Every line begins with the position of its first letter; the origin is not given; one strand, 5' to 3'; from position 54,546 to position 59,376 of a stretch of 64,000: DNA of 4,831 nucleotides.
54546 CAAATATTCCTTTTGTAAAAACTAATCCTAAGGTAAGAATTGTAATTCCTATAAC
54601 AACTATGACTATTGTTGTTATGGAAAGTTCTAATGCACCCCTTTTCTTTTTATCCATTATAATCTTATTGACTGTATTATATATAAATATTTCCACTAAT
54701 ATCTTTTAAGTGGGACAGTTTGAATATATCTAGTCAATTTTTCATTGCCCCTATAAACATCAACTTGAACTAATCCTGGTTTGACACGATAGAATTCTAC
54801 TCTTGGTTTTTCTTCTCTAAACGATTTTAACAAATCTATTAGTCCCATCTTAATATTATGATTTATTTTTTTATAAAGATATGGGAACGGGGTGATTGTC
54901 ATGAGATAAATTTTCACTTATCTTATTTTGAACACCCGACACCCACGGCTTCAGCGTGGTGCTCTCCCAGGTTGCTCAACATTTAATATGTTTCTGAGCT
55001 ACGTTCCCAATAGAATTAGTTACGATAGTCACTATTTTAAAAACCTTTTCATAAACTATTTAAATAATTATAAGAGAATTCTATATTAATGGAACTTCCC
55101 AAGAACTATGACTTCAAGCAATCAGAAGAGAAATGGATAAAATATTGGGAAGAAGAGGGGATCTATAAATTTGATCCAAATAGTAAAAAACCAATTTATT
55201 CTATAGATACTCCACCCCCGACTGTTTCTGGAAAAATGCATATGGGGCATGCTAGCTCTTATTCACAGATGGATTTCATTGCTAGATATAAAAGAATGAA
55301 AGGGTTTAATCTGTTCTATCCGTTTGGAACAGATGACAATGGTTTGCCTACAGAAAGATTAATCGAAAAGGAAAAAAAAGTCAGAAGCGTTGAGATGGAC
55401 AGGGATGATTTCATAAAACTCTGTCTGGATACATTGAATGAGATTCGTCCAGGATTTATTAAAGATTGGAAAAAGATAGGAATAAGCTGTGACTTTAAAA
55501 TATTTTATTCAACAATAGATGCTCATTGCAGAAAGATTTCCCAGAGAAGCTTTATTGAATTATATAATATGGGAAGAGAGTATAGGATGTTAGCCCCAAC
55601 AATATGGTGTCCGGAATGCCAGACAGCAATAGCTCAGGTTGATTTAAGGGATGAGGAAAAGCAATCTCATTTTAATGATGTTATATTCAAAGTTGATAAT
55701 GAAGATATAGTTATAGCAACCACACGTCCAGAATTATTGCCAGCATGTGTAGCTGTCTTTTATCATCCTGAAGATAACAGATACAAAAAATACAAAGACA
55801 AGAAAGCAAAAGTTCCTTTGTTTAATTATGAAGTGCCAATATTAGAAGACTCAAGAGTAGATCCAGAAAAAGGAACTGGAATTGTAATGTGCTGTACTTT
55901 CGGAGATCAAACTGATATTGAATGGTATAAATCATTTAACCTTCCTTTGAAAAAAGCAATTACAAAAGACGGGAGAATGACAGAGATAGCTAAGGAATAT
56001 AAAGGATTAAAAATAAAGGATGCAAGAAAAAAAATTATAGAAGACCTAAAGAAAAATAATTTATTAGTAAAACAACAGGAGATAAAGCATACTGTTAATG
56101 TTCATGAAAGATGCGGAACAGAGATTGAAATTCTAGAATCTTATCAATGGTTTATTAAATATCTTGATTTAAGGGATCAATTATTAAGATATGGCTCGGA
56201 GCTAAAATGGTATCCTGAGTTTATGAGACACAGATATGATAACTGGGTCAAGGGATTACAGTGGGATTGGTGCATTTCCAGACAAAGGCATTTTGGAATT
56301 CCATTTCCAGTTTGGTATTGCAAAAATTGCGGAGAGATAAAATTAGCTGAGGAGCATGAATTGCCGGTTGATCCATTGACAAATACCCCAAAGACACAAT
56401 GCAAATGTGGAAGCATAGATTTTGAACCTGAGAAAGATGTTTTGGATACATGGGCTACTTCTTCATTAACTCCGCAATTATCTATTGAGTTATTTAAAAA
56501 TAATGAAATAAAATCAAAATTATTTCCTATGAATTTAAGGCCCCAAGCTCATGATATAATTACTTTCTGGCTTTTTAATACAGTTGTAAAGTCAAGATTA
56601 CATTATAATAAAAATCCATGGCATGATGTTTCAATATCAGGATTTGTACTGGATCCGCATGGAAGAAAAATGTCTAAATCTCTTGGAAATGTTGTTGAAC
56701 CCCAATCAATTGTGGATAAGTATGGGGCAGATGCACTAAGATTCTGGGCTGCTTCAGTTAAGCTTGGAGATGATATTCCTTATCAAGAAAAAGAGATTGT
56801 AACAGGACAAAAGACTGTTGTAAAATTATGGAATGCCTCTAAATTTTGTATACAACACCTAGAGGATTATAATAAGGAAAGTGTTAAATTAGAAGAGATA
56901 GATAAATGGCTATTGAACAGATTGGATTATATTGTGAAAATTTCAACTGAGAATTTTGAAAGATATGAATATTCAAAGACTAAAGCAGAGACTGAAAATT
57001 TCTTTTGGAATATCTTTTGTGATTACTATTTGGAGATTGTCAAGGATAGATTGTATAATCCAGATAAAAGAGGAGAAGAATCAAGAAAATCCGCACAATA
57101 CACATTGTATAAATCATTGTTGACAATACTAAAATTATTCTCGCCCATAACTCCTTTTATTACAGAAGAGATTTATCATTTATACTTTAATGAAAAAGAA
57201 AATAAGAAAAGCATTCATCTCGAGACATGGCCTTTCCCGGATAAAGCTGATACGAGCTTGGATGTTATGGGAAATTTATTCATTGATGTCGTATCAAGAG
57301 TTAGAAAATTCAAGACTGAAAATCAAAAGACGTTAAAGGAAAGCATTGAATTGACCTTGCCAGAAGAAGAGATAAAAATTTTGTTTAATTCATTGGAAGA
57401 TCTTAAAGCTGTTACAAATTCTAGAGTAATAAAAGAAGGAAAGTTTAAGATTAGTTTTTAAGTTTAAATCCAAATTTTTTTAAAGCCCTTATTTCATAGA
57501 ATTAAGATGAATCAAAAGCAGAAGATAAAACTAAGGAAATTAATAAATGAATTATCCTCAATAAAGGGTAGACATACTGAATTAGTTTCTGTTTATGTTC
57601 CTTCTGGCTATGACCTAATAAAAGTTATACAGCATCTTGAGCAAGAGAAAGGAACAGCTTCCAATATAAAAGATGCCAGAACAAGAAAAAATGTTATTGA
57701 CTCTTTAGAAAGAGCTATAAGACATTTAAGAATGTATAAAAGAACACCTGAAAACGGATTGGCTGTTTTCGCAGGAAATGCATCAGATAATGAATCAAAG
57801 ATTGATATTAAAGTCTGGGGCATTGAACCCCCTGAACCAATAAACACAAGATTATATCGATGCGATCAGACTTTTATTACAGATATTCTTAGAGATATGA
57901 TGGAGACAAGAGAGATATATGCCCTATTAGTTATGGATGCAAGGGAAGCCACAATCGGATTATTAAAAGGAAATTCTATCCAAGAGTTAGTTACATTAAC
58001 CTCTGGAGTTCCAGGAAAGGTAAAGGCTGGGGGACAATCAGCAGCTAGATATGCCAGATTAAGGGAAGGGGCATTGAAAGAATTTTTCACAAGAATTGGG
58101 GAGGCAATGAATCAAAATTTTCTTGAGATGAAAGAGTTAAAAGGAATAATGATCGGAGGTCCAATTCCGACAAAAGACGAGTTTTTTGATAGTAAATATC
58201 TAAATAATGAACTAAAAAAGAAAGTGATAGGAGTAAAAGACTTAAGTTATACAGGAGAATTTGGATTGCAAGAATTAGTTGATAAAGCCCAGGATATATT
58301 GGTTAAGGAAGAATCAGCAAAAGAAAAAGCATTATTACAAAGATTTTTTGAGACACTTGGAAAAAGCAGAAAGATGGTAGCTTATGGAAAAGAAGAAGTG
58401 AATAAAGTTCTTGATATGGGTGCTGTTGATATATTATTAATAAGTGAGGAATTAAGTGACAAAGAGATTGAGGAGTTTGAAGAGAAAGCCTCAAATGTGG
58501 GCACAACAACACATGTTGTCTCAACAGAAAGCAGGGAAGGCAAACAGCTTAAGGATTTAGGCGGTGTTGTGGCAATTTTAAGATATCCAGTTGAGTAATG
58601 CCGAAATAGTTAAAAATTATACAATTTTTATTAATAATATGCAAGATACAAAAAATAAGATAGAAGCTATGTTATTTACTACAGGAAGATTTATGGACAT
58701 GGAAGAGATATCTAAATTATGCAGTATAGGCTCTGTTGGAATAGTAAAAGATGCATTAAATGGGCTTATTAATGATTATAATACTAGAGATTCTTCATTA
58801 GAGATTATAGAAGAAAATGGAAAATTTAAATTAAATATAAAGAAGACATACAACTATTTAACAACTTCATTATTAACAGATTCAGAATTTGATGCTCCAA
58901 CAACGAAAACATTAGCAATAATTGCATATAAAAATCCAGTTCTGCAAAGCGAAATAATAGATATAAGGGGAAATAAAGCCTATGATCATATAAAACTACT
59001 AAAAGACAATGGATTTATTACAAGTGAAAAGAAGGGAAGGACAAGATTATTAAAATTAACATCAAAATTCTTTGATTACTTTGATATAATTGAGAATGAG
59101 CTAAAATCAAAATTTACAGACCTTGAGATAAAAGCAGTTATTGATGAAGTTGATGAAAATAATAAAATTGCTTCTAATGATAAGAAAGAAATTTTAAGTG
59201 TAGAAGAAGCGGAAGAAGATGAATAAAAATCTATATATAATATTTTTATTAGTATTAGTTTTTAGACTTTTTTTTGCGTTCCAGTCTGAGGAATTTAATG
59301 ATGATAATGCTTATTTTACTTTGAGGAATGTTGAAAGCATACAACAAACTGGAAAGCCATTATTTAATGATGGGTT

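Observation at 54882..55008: tRNA-Phe(GAA) split by two non-canonical introns (D-loop and T-loop) and masked by a spurious ORF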

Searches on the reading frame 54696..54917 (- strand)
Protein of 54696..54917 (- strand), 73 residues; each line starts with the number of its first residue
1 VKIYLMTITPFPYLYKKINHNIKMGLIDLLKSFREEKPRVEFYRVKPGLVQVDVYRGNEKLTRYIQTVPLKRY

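Call 9: search_protein_families(library=pfam, proteins=[window:54696-54917:-])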
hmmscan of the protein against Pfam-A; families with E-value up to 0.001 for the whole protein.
window:54696-54917:- (73 aa): 0 families

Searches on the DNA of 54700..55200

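Call 7: search_rna_families(source=window, start=54700, end=55200, threshold=evalue, max_evalue=10, show_alignments=3)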
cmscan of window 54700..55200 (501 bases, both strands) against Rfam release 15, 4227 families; matches with E-value up to 10: 5.
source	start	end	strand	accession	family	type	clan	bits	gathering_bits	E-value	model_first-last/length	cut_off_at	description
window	55058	55095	+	RF01379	CRISPR-DR66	Gene; CRISPR;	CL00014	19.9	45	0.65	1-37/37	no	CRISPR RNA direct repeat element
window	54832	54910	-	RF00068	SNORD21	Gene; snRNA; snoRNA; CD-box;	-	18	63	1.9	1-95/95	no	Small nucleolar RNA SNORD21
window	55055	55093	+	RF02350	psRNA6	Gene; sRNA;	-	12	60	0.5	1-333/333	no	Nitrosomonas sRNA psRNA6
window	54838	54877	+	RF02350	psRNA6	Gene; sRNA;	-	10.2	60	1.8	1-333/333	no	Nitrosomonas sRNA psRNA6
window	55099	55167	-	RF02126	GHRLOS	Gene; lncRNA;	-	10.2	48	6.5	1-70/70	no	Ghrelin opposite strand RNA conserved region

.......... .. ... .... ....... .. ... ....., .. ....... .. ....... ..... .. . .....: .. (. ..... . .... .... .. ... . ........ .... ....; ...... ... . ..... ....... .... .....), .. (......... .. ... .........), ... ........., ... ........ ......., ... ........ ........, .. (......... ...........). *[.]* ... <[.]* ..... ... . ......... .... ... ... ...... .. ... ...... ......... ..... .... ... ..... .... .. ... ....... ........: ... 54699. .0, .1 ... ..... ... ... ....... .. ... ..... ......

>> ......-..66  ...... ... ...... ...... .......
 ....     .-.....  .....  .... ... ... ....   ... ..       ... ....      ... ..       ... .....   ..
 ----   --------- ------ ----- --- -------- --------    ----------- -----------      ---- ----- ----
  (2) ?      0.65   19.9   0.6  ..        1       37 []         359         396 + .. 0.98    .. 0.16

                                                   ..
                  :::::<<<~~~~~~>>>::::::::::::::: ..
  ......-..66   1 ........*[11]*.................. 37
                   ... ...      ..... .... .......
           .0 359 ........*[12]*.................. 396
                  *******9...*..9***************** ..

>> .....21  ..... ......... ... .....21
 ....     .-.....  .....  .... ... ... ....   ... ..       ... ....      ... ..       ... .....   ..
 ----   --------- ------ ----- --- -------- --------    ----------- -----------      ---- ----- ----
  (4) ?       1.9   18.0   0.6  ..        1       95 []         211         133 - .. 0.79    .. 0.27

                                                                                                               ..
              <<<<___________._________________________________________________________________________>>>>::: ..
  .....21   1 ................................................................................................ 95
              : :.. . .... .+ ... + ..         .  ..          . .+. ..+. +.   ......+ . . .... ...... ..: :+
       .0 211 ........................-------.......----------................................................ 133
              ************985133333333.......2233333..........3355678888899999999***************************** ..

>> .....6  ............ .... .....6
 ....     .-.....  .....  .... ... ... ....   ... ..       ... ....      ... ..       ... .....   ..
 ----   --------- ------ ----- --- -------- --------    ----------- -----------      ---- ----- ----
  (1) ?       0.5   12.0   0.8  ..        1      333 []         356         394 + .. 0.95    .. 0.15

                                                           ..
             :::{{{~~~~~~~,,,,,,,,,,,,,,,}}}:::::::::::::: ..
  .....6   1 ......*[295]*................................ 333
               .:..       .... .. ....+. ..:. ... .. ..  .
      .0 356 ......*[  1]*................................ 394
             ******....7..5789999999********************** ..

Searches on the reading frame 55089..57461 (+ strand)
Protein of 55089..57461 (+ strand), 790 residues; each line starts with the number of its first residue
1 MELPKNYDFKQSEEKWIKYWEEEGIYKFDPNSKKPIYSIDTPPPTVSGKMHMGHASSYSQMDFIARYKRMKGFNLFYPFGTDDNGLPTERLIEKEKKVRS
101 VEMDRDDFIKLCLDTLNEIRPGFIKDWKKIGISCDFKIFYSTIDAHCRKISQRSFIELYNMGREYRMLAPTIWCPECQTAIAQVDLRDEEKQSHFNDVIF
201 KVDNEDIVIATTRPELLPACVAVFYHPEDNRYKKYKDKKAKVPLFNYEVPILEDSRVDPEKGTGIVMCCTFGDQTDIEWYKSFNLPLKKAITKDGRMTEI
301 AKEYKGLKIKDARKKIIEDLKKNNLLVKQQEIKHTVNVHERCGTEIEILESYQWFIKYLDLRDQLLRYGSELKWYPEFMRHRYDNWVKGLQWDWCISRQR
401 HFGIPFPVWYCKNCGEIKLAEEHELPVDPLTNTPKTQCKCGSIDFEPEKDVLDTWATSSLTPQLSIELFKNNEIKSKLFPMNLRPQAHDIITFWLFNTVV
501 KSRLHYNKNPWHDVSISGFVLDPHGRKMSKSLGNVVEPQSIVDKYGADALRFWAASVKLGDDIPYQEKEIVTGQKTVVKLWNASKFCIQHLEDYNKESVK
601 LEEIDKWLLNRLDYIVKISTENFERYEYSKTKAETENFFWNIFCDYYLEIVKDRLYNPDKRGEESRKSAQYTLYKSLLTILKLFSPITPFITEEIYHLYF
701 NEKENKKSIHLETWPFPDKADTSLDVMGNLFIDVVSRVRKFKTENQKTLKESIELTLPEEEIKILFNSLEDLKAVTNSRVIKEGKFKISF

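Call 9: search_protein_families(library=pfam, proteins=[window:55089-57461:+])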
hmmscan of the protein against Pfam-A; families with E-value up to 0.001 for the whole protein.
window:55089-57461:+ (790 aa): 5 families
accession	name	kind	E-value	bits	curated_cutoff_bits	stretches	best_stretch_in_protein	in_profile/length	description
PF00133.28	tRNA-synt_1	-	2.4e-87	293.8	22.7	1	15-563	1-411/414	tRNA synthetases class I (I, L, M and V)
PF08264.19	Anticodon_1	-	2.6e-36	125.1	25.1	1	605-754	1-145/148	Anticodon-binding domain of tRNA ligase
PF09334.17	tRNA-synt_1g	-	1.3e-21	77.3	20.1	2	39-181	3-130/391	tRNA synthetases class I (M)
PF01406.26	tRNA-synt_1e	-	5e-09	36.4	27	1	522-571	248-297/301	tRNA synthetases class I (C) catalytic domain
PF13603.12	tRNA-synt_1_2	-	4.9e-05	23.3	25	1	237-301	86-150/185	Leucyl-tRNA synthetase, editing domain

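Call 12: find_related_loci(query=window:55089-57461:+, collection=genome_contigs, flank=4000)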
Query window:55089-57461:+ (790 aa) in genome_contigs; peptide patterns used: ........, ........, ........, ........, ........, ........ (x = any residue, [..] = any of these).
599 stretches matched a pattern (row limit reached: there are more); 438 encode a relative of the query (tblastn E <= 1e-3); the best 80 are kept; 80 distinct loci.
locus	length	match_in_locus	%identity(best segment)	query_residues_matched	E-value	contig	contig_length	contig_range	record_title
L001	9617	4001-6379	81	1-790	0e+0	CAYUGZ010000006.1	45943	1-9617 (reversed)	MAG TPA_asm: Candidatus Woesearchaeota archaeon isolate binchicken_co48_586 genome assembly, contig: NODE_1049_length_45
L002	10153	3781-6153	65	1-790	0e+0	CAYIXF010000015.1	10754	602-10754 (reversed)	MAG TPA_asm: Candidatus Woesearchaeota archaeon isolate ERP119705_co6_1028 genome assembly, contig: NODE_8226_length_107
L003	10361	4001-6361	64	6-785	0e+0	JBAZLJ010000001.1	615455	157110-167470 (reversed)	MAG: Candidatus Woesearchaeota archaeon isolate SO_2017_LW4_166 scaffold_37_c1_LW137-91_2017, whole genome shotgun seque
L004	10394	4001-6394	64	1-790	0e+0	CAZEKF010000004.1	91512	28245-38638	MAG TPA_asm: uncultured Methanosarcinales archaeon isolate SRP200020_co7_100 genome assembly, contig: NODE_83_length_915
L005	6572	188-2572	65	1-788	0e+0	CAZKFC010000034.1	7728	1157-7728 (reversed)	MAG TPA_asm: uncultured Methanosarcinales archaeon isolate binchicken_co19_615 genome assembly, contig: NODE_16541_lengt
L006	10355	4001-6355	65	1-782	0e+0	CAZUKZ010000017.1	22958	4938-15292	MAG TPA_asm: Candidatus Woesearchaeota archaeon isolate SRP077602_co2_412 genome assembly, contig: NODE_3328_length_2295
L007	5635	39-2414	64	1-790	0e+0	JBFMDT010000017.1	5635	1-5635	MAG: Nanoarchaeota archaeon isolate MAG226 MAG226_18, whole genome shotgun sequence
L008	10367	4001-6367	63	7-788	0e+0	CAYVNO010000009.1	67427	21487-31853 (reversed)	MAG TPA_asm: uncultured Methanosarcinales archaeon isolate SRP200020_co3_56 genome assembly, contig: NODE_521_length_674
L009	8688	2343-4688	63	3-778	0e+0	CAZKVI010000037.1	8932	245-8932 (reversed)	MAG TPA_asm: uncultured Methanosarcinales archaeon isolate SRP077602_co2_3 genome assembly, contig: NODE_11696_length_89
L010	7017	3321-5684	65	5-788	0e+0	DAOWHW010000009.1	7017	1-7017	MAG TPA_asm: archaeon isolate CSMAG_2027 CSMAG_2027_k141_226315_length_7017_cov_42.0000, whole genome shotgun sequence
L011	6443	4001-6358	61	1-781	0e+0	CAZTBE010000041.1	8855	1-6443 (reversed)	MAG TPA_asm: uncultured Methanosarcinales archaeon isolate binchicken_co48_555 genome assembly, contig: NODE_12999_lengt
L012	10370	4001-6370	63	1-788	0e+0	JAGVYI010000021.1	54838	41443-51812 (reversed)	Candidatus Woesearchaeota archaeon isolate RIFCSPHIGHO2_01_FULL_39_22 rifcsphigho2_01_scaffold_956, whole genome shotgun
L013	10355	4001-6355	64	1-780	0e+0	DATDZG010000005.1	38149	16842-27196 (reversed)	MAG TPA_asm: Candidatus Nanoarchaeia archaeon isolate SMAG_U8186 k141_1930734, whole genome shotgun sequence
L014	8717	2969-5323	62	5-784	0e+0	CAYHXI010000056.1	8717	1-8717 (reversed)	MAG TPA_asm: uncultured Methanosarcinales archaeon isolate ERP119705_co15_591 genome assembly, contig: NODE_9820_length_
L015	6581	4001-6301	63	6-759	0e+0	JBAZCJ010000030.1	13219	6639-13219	MAG: Candidatus Woesearchaeota archaeon isolate SO_2017_GW1_134 NODE_17477_length_13219_cov_0.906966_OW334_2017, whole g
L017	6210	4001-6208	64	1-735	0e+0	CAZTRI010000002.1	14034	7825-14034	MAG TPA_asm: Candidatus Woesearchaeota archaeon isolate binchicken_co203_646 genome assembly, contig: k141_1309963, whol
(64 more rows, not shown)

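Call 40: find_encoding_contigs(protein=window:55089-57461:+, flank=3000, max_places=10)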
Protein window:55089-57461:+ (790 aa): 3 contigs read that carry it; 3 places shown.
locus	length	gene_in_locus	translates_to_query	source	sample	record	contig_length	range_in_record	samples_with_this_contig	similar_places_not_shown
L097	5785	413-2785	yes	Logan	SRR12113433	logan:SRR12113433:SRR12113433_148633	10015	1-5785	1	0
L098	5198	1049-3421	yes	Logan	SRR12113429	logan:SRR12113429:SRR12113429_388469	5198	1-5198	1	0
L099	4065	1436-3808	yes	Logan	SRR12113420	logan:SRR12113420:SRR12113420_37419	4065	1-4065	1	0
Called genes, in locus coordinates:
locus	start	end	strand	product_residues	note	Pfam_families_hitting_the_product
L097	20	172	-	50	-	-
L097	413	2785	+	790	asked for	PF00133:tRNA-synt_1, PF01406:tRNA-synt_1e (faint), PF09334:tRNA-synt_1g, PF08264:Anticodon_1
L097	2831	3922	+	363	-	PF03463:eRF1_1, PF18854:baeRF_family10, PF03464:eRF1_2, PF18859:acVLRF1 (weak), PF03465:eRF1_3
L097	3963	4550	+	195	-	PF04079:SMC_ScpB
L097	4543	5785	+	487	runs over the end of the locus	PF13231:PMT_2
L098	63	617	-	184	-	-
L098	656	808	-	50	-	-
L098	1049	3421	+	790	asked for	PF00133:tRNA-synt_1, PF01406:tRNA-synt_1e (faint), PF09334:tRNA-synt_1g, PF08264:Anticodon_1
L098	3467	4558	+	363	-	PF03463:eRF1_1, PF18854:baeRF_family10, PF03464:eRF1_2, PF18859:acVLRF1 (weak), PF03465:eRF1_3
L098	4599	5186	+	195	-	PF04079:SMC_ScpB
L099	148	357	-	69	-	-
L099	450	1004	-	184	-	-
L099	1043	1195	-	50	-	-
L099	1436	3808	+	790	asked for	PF00133:tRNA-synt_1, PF01406:tRNA-synt_1e (faint), PF09334:tRNA-synt_1g, PF08264:Anticodon_1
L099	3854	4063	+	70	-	?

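Call 68: search_protein_families(library=pfam, proteins=[L012:6387-7862:+], max_evalue=0.01)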
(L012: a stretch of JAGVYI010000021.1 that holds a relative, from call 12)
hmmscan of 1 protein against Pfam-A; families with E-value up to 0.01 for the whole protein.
L012:6387-7862:+ (491 aa): 7 families
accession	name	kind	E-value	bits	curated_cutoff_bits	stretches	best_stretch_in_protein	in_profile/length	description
PF03464.20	eRF1_2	-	1.3e-32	113.4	27.1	2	308-394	41-131/133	eRF1 domain 2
PF03465.20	eRF1_3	-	1e-23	84.3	25.8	1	399-491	1-106/106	eRF1 domain 3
PF03463.20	eRF1_1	-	7.1e-15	55.5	23.8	1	12-132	3-123/123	eRF1 domain 1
PF18854.6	baeRF_family10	-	1.7e-12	48.3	27.1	1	299-379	59-129/143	Bacterial archaeo-eukaryotic release factor family 10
PF14890.11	Intein_splicing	-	4.3e-09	36.8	35.8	2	275-308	121-155/155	Intein splicing domain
PF18859.6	acVLRF1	-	8e-08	33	27.1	1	309-389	43-123/130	Actinobacteria/chloroflexi VLRF1 release factor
PF07591.16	PT-HINT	-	0.0032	18.1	27.7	1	197-295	13-115/137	Pretoxin HINT domain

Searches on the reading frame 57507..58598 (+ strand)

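Call 9: search_protein_families(library=pfam, proteins=[window:57507-58598:+])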
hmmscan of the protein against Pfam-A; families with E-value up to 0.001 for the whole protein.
window:57507-58598:+ (363 aa): 5 families
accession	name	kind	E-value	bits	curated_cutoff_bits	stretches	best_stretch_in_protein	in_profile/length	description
PF03464.20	eRF1_2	-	2.5e-39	135.1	27.1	1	138-265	2-131/133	eRF1 domain 2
PF03465.20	eRF1_3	-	3.1e-25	89.1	25.8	1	271-362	2-106/106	eRF1 domain 3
PF03463.20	eRF1_1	-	1.1e-14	54.9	23.8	1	10-131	1-122/123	eRF1 domain 1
PF18854.6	baeRF_family10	-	3.9e-08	34.1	27.1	1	130-243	8-122/143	Bacterial archaeo-eukaryotic release factor family 10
PF18859.6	acVLRF1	-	1.6e-07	32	27.1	1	147-234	12-97/130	Actinobacteria/chloroflexi VLRF1 release factor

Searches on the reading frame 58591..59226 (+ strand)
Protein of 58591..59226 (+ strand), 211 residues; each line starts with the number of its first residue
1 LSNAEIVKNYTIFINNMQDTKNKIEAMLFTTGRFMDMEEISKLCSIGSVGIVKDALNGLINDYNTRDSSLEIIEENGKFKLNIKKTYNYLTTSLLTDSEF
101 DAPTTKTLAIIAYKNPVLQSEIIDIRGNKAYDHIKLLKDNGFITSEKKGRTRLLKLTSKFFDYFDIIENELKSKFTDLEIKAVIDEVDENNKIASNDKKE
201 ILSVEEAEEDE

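Call 37: search_protein_families(library=pfam, proteins=[window:58591-59226:+], max_evalue=0.00001)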
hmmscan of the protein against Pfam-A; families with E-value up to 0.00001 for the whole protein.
window:58591-59226:+ (211 aa): 1 family
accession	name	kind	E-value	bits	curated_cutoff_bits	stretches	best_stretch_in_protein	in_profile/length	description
PF04079.22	SMC_ScpB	-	6.9e-32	110.7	27.4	1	23-168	2-153/160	Segregation and condensation complex subunit ScpB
